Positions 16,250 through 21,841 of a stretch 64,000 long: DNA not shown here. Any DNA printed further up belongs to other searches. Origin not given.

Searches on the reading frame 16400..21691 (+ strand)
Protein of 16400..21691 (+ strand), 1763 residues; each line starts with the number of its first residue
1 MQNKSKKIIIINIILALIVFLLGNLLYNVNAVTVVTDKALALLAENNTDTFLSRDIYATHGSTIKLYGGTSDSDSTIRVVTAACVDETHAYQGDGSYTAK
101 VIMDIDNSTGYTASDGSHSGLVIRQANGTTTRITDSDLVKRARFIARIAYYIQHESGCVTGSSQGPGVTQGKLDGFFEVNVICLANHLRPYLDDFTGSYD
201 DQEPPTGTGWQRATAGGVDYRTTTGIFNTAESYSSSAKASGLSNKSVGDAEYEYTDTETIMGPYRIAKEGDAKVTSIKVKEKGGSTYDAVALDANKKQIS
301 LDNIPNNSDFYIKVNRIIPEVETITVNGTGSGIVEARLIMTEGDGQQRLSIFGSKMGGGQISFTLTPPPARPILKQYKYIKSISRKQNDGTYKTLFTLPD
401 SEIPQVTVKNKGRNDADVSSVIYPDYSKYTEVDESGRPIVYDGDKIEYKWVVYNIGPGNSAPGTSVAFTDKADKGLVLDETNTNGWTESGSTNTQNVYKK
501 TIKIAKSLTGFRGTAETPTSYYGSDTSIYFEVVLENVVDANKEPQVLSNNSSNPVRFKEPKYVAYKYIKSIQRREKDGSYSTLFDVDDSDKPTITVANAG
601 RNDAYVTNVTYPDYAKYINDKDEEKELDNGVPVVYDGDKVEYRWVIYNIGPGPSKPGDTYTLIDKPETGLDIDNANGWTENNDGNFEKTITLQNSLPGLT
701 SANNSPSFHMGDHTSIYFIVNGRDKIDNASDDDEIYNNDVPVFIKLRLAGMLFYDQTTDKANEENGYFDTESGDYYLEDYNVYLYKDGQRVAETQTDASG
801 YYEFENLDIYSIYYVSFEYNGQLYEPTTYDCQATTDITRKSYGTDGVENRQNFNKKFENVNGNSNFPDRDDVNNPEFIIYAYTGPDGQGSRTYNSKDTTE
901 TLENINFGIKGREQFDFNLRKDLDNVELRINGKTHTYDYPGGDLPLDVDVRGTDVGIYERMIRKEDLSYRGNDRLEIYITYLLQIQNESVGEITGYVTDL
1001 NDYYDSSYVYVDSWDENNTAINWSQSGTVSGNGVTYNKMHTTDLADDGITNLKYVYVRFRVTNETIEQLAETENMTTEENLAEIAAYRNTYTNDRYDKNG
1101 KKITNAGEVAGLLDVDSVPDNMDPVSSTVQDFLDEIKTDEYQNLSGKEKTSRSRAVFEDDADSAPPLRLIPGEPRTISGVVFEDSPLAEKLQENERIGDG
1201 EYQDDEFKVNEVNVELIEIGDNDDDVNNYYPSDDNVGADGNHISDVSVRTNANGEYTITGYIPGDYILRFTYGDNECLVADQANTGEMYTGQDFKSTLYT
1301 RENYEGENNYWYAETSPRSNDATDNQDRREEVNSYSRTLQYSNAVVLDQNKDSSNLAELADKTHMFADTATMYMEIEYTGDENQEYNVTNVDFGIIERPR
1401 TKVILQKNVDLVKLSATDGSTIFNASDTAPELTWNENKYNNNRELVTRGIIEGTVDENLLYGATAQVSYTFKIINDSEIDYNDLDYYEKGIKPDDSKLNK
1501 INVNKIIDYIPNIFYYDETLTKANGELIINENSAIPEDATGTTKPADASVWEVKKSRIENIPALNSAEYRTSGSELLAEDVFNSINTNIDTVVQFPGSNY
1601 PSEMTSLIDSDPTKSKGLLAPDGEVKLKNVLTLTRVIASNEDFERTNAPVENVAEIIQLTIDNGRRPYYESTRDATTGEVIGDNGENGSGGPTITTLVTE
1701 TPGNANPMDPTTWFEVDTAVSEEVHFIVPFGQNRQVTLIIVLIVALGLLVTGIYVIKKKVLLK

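Call 33: search_protein_families(library=pfam, proteins=[window:16400-21691:+], max_evalue=0.001)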
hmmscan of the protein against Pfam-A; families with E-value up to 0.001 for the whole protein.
window:16400-21691:+ (1763 aa): 1 family
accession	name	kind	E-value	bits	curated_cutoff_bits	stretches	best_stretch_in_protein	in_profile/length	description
PF13620.12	CarboxypepD_reg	-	2.8e-08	34.4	32.3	0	777-821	14-58/82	Carboxypeptidase regulatory-like domain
